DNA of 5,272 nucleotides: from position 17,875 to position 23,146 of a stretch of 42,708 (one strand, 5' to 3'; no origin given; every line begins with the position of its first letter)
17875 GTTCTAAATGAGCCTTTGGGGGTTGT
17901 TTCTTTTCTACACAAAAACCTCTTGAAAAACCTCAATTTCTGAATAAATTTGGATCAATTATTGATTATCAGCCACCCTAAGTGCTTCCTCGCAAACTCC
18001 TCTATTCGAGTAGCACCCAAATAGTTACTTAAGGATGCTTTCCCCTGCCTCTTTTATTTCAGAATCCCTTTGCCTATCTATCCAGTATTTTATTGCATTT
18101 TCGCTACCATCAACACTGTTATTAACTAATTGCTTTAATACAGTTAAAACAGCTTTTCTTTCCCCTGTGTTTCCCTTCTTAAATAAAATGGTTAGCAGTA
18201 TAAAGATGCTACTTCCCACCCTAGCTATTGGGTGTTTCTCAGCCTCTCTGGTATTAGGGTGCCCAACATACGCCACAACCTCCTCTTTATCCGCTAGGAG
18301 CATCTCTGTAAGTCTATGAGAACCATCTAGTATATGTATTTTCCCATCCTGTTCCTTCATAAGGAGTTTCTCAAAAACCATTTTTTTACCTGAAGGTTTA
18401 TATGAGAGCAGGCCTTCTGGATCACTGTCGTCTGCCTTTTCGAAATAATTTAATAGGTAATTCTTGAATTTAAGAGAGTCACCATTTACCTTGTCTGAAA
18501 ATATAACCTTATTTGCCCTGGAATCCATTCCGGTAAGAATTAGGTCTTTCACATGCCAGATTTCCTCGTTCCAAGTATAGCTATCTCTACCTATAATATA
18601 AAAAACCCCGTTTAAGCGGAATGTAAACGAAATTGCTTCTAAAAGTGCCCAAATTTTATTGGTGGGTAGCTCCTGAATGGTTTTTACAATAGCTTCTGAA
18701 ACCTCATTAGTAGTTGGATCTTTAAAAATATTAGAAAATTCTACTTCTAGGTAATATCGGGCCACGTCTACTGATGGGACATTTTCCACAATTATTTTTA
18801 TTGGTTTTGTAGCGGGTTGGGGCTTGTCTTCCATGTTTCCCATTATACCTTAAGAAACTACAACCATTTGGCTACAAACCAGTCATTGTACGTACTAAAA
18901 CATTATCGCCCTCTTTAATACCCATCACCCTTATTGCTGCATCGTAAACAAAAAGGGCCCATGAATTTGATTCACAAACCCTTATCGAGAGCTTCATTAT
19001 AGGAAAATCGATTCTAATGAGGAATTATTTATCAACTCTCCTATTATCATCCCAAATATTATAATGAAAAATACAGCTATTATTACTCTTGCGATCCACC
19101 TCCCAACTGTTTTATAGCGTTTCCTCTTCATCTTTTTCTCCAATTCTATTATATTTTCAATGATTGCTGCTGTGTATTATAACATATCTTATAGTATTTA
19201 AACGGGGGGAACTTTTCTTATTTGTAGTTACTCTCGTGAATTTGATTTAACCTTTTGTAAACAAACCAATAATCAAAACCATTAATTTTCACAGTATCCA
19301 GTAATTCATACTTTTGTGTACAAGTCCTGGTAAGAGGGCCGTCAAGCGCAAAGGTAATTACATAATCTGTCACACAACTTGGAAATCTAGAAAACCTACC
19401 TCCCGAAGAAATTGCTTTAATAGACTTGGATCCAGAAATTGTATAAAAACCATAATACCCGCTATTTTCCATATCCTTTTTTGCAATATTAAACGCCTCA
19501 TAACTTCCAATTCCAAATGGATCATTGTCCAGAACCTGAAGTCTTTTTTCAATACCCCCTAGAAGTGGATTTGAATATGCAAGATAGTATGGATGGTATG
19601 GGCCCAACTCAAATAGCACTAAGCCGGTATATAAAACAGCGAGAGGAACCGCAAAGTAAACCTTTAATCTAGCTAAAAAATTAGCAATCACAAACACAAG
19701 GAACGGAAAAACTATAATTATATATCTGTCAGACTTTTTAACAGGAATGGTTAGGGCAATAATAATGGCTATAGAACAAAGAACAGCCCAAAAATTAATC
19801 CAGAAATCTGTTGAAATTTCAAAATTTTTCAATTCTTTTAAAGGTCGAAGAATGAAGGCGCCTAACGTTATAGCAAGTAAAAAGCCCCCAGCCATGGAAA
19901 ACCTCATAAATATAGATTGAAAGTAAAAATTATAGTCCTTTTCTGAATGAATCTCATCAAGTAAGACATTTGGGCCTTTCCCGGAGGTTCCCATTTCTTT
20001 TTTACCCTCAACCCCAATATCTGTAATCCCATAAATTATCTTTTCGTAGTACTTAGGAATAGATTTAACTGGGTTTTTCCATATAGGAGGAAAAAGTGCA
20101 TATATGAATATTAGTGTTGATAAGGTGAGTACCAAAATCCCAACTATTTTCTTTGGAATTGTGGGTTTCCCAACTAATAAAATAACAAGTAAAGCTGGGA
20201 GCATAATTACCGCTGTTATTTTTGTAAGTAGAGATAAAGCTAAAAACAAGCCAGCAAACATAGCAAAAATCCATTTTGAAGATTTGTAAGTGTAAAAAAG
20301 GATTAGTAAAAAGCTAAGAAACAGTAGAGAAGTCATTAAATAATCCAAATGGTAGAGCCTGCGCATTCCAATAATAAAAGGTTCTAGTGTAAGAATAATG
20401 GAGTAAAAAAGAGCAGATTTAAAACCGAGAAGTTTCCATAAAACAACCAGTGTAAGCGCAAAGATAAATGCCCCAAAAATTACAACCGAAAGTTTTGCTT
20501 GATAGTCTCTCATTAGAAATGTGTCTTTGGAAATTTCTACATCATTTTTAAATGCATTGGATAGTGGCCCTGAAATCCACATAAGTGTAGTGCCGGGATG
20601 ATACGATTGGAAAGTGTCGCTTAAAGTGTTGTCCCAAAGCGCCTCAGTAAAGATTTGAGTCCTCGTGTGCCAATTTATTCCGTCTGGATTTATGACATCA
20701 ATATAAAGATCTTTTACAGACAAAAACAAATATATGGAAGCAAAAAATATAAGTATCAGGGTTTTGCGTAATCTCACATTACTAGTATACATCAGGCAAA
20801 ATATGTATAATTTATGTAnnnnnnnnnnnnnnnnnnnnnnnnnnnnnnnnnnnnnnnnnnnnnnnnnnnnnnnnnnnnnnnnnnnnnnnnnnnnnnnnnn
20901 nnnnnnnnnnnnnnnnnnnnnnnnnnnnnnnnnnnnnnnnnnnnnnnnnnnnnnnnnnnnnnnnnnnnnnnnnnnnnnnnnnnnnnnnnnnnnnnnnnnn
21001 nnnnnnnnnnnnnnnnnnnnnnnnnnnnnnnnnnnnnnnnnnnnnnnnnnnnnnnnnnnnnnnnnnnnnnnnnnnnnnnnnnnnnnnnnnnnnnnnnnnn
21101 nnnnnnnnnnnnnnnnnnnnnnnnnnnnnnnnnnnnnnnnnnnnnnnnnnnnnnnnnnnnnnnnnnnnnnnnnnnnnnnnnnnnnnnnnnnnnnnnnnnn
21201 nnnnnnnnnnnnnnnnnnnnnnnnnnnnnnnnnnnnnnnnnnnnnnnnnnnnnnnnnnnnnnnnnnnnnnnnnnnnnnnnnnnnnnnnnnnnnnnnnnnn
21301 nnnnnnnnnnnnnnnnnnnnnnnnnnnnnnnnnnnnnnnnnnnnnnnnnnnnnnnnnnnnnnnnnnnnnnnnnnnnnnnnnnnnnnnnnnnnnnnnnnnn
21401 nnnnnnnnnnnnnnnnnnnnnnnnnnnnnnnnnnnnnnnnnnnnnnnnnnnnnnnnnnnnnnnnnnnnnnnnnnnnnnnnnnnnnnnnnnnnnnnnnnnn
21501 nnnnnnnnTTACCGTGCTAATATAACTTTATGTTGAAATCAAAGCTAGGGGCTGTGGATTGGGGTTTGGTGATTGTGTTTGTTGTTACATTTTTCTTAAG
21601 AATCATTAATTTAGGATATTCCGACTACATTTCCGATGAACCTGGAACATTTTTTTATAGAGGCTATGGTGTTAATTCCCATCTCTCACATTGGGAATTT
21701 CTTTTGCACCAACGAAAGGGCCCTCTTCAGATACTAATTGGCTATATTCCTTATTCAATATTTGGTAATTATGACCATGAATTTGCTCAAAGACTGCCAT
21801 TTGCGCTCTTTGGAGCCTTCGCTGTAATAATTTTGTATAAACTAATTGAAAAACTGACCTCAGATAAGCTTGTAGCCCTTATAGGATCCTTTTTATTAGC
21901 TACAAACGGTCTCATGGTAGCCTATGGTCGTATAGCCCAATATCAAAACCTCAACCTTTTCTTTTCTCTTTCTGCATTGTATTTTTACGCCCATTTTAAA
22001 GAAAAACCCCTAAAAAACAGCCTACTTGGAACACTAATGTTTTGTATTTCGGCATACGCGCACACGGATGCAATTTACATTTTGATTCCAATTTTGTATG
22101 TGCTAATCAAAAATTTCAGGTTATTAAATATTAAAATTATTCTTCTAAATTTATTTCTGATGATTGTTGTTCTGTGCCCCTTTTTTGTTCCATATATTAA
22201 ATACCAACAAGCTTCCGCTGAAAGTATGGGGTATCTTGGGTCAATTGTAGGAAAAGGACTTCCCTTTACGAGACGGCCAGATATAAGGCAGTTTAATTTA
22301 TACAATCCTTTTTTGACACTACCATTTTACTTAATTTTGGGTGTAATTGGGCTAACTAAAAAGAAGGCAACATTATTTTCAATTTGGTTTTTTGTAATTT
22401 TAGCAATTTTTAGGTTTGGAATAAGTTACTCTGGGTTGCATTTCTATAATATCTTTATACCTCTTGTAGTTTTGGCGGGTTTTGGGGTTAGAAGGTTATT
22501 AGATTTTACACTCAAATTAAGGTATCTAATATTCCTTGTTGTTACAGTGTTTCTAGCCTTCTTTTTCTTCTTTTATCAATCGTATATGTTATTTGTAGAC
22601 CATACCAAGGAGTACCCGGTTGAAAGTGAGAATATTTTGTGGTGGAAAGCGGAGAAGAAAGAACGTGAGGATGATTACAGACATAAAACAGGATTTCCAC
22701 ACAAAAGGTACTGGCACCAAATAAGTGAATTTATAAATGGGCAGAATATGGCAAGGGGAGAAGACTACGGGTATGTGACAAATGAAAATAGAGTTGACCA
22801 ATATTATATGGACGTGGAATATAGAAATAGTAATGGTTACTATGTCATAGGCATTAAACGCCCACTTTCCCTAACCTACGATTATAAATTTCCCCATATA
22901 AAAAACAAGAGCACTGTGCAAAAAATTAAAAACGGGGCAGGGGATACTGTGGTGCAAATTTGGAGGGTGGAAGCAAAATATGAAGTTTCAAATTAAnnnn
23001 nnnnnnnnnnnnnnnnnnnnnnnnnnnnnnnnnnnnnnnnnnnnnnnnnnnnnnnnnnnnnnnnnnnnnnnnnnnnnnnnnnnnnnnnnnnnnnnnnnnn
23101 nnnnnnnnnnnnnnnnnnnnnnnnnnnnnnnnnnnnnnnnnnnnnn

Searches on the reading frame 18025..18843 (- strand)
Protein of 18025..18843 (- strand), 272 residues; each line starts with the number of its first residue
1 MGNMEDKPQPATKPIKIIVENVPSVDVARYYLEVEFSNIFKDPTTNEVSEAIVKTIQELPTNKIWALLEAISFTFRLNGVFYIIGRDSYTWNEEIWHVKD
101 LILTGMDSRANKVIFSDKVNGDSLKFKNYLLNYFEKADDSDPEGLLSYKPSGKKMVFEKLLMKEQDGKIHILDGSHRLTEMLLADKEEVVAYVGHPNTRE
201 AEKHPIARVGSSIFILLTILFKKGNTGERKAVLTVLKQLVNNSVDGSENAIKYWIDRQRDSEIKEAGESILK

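Call 10: search_protein_families(library=pfam, proteins=[window:18025-18843:-], max_evalue=0.01)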
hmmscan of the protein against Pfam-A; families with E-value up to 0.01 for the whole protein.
window:18025-18843:- (272 aa): 0 families

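Call 38: search_protein_families(library=ncbifam, proteins=[window:18025-18843:-], max_evalue=0.1)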
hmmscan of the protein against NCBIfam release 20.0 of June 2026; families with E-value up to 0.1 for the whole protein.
window:18025-18843:- (272 aa): 0 families

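Call 39: search_solved_structures(query=window:18025-18843:-, max_evalue=1)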
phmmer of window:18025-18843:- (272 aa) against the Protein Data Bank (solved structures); distinct sequences matched with E-value up to 1: 1.
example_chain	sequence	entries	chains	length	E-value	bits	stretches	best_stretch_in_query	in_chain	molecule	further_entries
8fre_A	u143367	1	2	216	0.049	16.6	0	208-246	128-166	RBL4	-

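Call 55: find_homologous_proteins(query=window:18025-18843:-, max_evalue=0.00001)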
Query window:18025-18843:- (272 aa): 35 proteins with E <= 0.00001 among 1159 candidates.
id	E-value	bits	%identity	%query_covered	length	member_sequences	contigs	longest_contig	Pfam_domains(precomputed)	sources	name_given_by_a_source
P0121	1.5e-173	594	100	99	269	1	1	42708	-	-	-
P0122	1.0e-118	414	70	99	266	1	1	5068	-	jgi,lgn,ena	-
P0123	6.2e-108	378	65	96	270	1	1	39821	-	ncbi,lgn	-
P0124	4.3e-107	376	65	95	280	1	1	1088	-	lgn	-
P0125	2.5e-106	373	62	99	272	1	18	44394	-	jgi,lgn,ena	-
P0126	3.5e-106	373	62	100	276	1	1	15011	-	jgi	jgi:hypothetical protein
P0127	9.0e-106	371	64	98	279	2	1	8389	-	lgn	-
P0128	1.9e-104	367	60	99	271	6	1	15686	-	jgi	-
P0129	7.2e-103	362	61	96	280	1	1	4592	-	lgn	-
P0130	1.9e-100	354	60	97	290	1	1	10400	-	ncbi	-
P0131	2.2e-100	354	59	97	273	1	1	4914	-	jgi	jgi:hypothetical protein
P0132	9.4e-97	342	59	95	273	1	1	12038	-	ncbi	-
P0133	1.9e-96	341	58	97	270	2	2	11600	-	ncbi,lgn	-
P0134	1.8e-89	318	57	96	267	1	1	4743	-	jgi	jgi:hypothetical protein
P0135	7.9e-88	313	56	96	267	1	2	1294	-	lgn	-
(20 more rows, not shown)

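Call 56: find_encoding_contigs(protein=P0122, flank=10000, max_places=2)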
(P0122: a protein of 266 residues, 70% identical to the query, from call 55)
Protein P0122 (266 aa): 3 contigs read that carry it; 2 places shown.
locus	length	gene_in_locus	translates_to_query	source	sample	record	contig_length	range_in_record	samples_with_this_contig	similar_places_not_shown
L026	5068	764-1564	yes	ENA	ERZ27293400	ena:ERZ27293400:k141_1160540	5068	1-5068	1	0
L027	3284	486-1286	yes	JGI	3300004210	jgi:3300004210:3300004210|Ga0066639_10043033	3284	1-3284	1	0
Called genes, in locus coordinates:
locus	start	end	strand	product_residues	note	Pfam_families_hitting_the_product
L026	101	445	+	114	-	PF18924:DUF5674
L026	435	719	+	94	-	-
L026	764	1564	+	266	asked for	-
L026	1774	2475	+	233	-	-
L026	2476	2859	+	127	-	PF00072:Response_reg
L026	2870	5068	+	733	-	?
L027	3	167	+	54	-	?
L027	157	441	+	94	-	-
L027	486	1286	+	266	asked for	-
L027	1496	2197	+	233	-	-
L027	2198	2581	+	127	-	PF00072:Response_reg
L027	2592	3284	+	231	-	?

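Call 57: find_encoding_contigs(protein=P0123, flank=10000, max_places=2)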
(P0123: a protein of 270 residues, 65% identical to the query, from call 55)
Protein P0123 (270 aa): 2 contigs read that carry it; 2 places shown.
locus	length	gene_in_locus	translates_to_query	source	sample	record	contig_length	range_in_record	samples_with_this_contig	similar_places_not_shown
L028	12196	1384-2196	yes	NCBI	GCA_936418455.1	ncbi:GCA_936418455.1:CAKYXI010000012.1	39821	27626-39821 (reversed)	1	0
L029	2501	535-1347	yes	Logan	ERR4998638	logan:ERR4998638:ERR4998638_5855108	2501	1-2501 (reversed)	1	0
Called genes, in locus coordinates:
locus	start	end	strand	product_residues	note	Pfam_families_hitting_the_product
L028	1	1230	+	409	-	?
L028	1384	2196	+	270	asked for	-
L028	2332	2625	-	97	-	-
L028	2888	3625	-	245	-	-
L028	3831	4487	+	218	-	-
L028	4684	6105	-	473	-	PF00496:SBP_bac_5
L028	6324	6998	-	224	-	-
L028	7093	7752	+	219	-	-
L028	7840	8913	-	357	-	-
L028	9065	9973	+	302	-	PF01073:3Beta_HSD, PF01370:Epimerase, PF04321:RmlD_sub_bind, PF16363:GDP_Man_Dehyd, PF02719:Polysacc_synt_2, PF07993:NAD_binding_4 (weak)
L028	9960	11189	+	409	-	PF00155:Aminotran_1_2, PF01212:Beta_elim_lyase (weak)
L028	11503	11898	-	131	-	-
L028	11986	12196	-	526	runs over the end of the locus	-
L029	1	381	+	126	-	?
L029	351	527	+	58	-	-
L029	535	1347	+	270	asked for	-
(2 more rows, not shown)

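Call 58: find_encoding_contigs(protein=P0125, flank=10000, max_places=6)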
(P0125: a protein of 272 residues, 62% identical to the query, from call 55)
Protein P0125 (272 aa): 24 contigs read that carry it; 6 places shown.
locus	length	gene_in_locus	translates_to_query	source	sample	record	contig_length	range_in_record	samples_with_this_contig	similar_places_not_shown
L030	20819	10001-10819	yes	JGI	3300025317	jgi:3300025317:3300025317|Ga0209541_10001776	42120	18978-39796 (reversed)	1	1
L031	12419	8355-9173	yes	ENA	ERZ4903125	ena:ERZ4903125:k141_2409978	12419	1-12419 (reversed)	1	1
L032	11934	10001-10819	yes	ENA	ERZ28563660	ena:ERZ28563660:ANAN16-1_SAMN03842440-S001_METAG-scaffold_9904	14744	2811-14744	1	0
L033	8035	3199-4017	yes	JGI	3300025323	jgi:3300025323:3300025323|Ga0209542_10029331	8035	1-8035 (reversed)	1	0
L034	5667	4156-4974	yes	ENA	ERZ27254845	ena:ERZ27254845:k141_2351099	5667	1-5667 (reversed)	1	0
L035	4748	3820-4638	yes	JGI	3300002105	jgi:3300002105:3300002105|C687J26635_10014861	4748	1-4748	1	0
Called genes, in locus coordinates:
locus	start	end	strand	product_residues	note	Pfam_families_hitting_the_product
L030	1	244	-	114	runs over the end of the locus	-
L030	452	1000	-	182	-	-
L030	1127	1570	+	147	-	-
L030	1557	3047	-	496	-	PF13231:PMT_2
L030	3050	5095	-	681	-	PF00580:UvrD-helicase (faint), PF01443:Viral_helicase1 (faint)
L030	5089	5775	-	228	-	PF00590:TP_methylase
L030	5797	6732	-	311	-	PF01145:Band_7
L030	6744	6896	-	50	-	-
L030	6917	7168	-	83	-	-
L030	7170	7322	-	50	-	-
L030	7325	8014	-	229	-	PF01464:SLT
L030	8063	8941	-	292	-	PF13489:Methyltransf_23, PF07021:MetW (weak), PF13847:Methyltransf_31, PF08241:Methyltransf_11, PF08242:Methyltransf_12, PF13649:Methyltransf_25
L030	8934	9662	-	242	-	PF00535:Glycos_transf_2, PF10111:Glyco_tranf_2_2 (weak)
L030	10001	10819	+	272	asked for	-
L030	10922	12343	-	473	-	PF00496:SBP_bac_5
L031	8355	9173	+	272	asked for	-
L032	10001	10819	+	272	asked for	-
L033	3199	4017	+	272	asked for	-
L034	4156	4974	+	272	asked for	-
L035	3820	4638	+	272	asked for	-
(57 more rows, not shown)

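Call 71: predict_structure(alignment_id=A2)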
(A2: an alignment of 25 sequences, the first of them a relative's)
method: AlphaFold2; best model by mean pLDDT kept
length: 269 residues; sequences in the alignment: 25
mean_pLDDT: 90.4   pTM: 0.85
mean pLDDT of the five models: 90.4, 90.1, 89.4, 89.1, 88.2
residues with pLDDT >= 90: 189; 70-90: 64; 50-70: 12; < 50: 4
segments of 3 or more residues with pLDDT < 50: 1-4
pLDDT, mean of each block of 10 residues (from residue 1): 61 98 96 80 83 96 90 78 94 94 85 91 94 89 87 92 92 91 96 90 90 96 97 95 95 96 94
secondary structure, 60 per line:
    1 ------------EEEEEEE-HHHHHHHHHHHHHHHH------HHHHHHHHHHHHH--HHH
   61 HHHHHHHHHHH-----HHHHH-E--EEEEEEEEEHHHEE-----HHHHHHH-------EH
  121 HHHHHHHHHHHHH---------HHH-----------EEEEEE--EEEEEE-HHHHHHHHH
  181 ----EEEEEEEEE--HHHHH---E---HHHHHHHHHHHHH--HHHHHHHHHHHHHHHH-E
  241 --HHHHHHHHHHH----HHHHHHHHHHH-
elements in order: E13-19 H21-36 H43-55 H58-71 H77-81 E86-94 H105-111 H120-133 E157-162 E165-170 H172-180 E185-193 H196-200 H208-220 H223-238 H243-253 H258-268

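Call 74: fold_search(model_id=the predicted structure, library=pdb)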
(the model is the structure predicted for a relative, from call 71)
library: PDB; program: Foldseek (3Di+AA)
matches with E <= 10: 381; with E <= 0.001: 0
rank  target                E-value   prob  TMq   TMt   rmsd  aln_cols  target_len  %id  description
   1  5k5a                  8.7e-03  0.92  0.21  0.21  13.4       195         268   15  Structure of the pNOB8-like ParB N-domain (released 2016-06-15)
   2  5k5d_A                1.3e-02  0.85  0.20  0.21  13.8       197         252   14  Structure of the C2221 form of Pnob8-like ParB-N domain (released 2016-06-15)
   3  5k5d_C                1.8e-02  0.82  0.20  0.21  13.5       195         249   14  Structure of the C2221 form of Pnob8-like ParB-N domain (released 2016-06-15)
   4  3cyi                  2.4e-02  0.97  0.18  0.41   9.2       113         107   13  Crystal Structure of Human Sulfiredoxin (Srx) in Complex with ATP:Mg2+ (released 2008-07-01)
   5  1xw4                  2.6e-02  0.97  0.18  0.40   9.2       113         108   12  Crystal Structure of Human Sulfiredoxin (Srx) in Complex with ADP (released 2005-05-24)
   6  1xw3                  2.6e-02  0.97  0.18  0.40   9.2       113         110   12  Crystal Structure of Human Sulfiredoxin (Srx) (released 2005-05-24)
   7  3hy2_X                3.4e-02  0.93  0.16  0.39   9.2       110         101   12  Crystal Structure of Sulfiredoxin in Complex with Peroxiredoxin I and ATP:Mg2+ (released 2009-10-06)
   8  5k5d_B                3.8e-02  0.80  0.21  0.22  13.3       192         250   14  Structure of the C2221 form of Pnob8-like ParB-N domain (released 2016-06-15)
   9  5uje                  4.2e-02  0.99  0.18  0.20   5.9       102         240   15  SbnI with C-terminal truncation from Staphylococcus aureus (released 2018-01-24)
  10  2hwj_C                4.4e-02  0.60  0.21  0.27  15.7       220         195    9  Crystal structure of protein Atu1540 from Agrobacterium tumefaciens (released 2006-08-29)
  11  7nfu_A                7.6e-02  0.72  0.21  0.24  11.2       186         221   13  Crystal structure of C-terminally truncated Geobacillus thermoleovorans nucleoid occlusion protein Noc (released 2021-02-17)
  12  7lj1_g                8.9e-02  0.84  0.17  0.40   7.1       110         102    9  Human Prx1-Srx Decameric Complex (released 2021-07-14)
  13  7lj1_i                8.9e-02  0.84  0.17  0.39   7.2       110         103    9  Human Prx1-Srx Decameric Complex (released 2021-07-14)
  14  7nfu_B                8.9e-02  0.54  0.17  0.22  11.7       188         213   14  Crystal structure of C-terminally truncated Geobacillus thermoleovorans nucleoid occlusion protein Noc (released 2021-02-17)
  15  6ryk_A                1.0e-01  0.63  0.18  0.35  14.3       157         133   11  Crystal structure of the ParB-like protein PadC (released 2020-01-22)
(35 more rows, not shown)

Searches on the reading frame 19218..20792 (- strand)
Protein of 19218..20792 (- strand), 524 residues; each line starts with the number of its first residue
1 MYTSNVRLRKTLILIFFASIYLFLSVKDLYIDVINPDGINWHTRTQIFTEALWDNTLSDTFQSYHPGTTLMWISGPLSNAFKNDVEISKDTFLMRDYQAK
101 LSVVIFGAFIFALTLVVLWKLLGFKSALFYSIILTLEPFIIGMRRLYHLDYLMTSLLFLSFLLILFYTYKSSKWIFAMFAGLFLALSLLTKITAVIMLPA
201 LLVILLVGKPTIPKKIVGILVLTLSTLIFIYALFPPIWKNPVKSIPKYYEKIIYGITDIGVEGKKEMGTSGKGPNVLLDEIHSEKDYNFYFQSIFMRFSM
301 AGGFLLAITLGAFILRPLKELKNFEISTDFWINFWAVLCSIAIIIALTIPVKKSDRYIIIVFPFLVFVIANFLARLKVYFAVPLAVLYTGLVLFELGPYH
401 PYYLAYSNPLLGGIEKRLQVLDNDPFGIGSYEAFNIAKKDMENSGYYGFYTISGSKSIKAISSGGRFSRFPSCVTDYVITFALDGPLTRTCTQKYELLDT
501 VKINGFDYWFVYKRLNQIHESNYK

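Call 10: search_protein_families(library=pfam, proteins=[window:19218-20792:-], max_evalue=0.01)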
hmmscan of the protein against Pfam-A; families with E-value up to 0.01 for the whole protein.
window:19218-20792:- (524 aa): 1 family
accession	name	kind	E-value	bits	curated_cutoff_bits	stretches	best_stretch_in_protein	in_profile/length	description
PF13231.12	PMT_2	-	5.2e-07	30.5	26.1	1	100-230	21-155/160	Dolichyl-phosphate-mannose-protein mannosyltransferase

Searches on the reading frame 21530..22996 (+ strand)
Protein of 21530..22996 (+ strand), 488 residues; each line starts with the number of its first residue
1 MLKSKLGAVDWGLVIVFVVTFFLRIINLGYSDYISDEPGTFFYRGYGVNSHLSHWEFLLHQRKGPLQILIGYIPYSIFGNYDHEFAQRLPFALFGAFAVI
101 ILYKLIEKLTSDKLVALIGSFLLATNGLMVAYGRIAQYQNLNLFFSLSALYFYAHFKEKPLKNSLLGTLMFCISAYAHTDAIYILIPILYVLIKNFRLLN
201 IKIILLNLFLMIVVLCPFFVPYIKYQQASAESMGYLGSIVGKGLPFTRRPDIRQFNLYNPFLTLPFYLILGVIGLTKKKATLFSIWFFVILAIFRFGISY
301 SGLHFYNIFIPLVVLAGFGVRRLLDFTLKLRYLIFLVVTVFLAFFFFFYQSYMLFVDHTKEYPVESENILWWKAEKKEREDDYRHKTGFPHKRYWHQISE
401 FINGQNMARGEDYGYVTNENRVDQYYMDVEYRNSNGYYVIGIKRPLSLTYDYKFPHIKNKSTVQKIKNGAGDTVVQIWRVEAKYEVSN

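Call 12: search_protein_families(library=pfam, proteins=[window:21530-22996:+], max_evalue=0.001)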
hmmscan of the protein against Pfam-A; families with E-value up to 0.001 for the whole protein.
window:21530-22996:+ (488 aa): 2 families
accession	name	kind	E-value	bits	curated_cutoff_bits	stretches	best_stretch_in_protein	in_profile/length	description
PF13231.12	PMT_2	-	5.2e-11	43.4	26.1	1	73-218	12-157/160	Dolichyl-phosphate-mannose-protein mannosyltransferase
PF02366.24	PMT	-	2e-07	31.2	22.7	1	77-164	75-163/245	Dolichyl-phosphate-mannose-protein mannosyltransferase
